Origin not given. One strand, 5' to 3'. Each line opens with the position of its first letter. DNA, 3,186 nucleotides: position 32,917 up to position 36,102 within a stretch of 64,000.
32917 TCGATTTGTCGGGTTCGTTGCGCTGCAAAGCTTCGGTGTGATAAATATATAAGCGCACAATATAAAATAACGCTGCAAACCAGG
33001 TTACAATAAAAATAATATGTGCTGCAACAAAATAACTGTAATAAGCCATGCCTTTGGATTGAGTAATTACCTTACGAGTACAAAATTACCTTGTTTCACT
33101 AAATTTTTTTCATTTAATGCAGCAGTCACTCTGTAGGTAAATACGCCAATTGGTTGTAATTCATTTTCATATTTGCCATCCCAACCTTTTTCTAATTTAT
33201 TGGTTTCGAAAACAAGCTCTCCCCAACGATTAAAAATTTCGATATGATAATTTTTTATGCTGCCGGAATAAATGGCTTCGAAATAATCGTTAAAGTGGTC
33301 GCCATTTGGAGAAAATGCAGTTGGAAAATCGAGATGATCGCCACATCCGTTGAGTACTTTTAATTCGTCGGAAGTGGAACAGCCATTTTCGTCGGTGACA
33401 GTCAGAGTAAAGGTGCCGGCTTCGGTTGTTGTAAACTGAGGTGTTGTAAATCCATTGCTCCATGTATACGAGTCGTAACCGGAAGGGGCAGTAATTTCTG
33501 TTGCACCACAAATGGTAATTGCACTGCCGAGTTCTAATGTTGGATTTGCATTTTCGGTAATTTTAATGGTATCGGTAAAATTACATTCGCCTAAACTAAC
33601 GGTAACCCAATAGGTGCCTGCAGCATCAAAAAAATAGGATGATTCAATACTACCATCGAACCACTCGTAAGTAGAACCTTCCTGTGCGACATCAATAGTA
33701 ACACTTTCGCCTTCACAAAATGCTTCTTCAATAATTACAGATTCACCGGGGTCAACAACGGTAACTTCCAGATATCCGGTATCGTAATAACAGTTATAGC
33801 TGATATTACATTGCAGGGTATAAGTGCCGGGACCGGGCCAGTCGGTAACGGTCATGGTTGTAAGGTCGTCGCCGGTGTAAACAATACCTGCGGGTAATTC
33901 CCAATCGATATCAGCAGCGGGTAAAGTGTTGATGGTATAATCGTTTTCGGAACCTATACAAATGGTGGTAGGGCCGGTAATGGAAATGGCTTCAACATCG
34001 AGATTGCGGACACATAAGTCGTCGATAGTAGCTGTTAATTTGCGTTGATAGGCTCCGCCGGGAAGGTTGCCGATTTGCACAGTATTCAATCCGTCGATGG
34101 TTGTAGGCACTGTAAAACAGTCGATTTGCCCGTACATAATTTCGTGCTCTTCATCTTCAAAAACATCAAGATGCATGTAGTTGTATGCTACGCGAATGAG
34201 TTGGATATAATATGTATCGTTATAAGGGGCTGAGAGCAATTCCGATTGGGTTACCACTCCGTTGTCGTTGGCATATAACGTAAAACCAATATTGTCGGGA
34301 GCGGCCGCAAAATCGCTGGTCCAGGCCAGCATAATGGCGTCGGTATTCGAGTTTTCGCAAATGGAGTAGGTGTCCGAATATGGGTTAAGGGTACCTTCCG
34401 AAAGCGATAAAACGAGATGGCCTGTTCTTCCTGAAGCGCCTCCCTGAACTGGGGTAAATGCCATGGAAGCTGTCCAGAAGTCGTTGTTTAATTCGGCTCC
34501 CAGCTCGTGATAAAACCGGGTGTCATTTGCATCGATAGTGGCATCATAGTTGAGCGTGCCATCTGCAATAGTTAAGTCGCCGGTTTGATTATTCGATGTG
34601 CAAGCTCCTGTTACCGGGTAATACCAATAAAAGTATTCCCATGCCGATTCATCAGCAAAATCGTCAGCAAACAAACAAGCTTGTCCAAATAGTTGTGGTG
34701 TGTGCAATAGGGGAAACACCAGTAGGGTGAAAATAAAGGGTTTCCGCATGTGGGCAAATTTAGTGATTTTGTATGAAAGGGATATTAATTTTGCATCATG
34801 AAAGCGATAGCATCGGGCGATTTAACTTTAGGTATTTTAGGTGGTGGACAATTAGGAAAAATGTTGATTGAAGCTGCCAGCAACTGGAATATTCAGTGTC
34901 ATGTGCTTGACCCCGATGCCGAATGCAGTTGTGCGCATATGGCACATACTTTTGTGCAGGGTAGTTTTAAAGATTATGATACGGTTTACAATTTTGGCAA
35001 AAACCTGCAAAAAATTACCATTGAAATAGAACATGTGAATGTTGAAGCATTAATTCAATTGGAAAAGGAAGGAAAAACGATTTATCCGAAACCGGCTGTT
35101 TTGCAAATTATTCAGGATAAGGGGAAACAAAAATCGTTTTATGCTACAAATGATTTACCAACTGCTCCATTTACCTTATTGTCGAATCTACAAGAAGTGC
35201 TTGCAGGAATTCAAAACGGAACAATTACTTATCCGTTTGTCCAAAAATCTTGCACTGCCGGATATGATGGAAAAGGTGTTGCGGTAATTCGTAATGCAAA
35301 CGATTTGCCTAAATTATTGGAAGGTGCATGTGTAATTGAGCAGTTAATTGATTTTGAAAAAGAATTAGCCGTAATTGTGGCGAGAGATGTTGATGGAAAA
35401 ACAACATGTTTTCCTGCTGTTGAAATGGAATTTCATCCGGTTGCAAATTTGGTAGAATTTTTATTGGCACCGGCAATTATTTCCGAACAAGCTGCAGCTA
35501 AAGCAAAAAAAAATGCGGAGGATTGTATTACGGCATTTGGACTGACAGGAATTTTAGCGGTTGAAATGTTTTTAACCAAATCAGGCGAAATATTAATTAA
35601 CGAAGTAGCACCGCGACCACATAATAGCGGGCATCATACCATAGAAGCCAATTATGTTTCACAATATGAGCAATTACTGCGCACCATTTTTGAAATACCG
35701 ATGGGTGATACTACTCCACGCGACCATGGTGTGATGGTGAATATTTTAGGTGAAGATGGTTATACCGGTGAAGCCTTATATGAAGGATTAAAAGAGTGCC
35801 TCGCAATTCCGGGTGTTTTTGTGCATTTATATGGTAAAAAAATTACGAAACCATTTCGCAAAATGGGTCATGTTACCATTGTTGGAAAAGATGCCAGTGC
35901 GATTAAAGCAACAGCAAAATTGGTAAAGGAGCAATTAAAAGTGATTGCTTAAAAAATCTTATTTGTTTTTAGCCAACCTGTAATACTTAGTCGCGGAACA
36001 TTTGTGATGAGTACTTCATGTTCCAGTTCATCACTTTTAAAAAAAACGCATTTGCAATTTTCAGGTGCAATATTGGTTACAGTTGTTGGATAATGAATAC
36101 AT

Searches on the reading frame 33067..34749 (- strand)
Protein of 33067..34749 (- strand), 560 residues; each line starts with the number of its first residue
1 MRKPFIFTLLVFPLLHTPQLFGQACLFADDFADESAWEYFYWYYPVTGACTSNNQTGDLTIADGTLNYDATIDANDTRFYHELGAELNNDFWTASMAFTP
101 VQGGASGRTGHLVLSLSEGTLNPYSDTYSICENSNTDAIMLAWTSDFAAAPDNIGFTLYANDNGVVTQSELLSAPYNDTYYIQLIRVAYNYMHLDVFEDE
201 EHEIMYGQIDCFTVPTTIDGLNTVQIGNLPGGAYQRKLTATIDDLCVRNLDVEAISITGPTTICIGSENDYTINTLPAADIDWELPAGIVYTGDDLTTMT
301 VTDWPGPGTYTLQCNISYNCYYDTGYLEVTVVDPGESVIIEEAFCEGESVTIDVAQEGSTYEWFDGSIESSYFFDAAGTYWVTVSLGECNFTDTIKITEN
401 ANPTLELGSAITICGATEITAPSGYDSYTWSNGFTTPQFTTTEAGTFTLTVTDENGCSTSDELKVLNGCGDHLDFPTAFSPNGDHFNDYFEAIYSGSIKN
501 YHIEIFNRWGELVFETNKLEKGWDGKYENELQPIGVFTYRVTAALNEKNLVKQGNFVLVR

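Call 76: search_protein_families(library=pfam, proteins=[window:33067-34749:-], max_evalue=0.0001)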
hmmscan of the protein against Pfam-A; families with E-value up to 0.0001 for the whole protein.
window:33067-34749:- (560 aa): 1 family
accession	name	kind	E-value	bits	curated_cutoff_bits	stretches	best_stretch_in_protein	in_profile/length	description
PF13585.12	CHU_C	-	9.2e-17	61.4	27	1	474-554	2-82/86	CHU_C Type IX secretion signal domain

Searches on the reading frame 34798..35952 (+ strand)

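Call 76: search_protein_families(library=pfam, proteins=[window:34798-35952:+], max_evalue=0.0001)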
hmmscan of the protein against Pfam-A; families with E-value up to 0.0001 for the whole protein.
window:34798-35952:+ (384 aa): 4 families
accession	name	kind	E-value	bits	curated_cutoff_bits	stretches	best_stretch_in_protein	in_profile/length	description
PF02222.28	ATP-grasp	-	7.3e-46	156.5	27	1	115-290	3-179/179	ATP-grasp domain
PF22660.2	RS_preATP-grasp-like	-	8.9e-32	109.8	27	1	10-106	3-98/98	Ribonucleotide synthetase preATP-grasp domain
PF17769.7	PurK_C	-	3.9e-20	71.7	22.6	1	312-371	2-55/56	Phosphoribosylaminoimidazole carboxylase C-terminal domain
PF07478.18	Dala_Dala_lig_C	-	4.4e-09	36.6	24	1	118-274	5-176/204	D-ala D-ala ligase C-terminus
